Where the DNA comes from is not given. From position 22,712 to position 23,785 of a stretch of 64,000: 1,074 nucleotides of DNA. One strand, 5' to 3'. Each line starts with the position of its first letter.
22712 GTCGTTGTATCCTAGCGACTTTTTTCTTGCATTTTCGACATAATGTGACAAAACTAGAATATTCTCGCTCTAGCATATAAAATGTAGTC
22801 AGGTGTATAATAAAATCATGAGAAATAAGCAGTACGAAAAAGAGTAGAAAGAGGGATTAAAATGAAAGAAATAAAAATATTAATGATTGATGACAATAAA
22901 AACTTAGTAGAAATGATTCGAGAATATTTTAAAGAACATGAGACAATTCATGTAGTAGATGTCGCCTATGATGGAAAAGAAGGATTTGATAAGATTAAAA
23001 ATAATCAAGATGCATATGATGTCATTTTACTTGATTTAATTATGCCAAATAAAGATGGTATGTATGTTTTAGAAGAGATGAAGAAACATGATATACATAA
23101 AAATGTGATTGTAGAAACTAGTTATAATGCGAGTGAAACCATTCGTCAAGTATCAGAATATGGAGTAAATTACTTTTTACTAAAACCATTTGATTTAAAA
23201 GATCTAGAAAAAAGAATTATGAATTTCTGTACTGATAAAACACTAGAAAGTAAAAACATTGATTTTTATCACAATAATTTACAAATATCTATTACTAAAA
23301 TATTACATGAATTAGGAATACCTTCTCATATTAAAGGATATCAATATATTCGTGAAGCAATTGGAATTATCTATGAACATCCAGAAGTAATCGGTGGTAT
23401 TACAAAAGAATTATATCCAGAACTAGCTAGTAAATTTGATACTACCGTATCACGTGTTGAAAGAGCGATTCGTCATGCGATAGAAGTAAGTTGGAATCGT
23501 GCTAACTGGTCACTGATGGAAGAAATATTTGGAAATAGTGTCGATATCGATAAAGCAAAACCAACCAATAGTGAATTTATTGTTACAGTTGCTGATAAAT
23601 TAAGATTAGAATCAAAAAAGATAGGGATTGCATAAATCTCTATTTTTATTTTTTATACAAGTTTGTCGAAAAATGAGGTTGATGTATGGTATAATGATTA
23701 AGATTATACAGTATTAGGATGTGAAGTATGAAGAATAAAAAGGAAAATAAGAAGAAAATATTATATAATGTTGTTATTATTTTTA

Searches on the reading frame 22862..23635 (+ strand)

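Call 27: search_protein_families(library=pfam, proteins=[window:22862-23635:+], max_evalue=1)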
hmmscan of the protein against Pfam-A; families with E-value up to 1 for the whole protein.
window:22862-23635:+ (257 aa): 6 families
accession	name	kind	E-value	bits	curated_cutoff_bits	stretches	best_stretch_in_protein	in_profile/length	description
PF08769.17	Spo0A_C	-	7.6e-40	135.6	25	1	144-247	1-104/104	Sporulation initiation factor Spo0A C terminal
PF00072.30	Response_reg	-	1.4e-23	83.6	30.2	1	6-119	1-110/111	Response regulator receiver domain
PF08777.17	RRM_3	-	0.039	14.4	22.9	1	12-55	11-54/102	RNA binding motif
PF13380.12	CoA_binding_2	-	0.14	13.1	22.8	1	17-103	17-104/116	CoA binding domain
PF20145.4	ARMET_N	-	0.19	12.6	26.9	1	111-154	23-66/96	ARMET, N-terminal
PF01564.23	Spermine_synth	-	0.75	9.7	22.9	1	5-62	44-102/186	Spermine/spermidine synthase domain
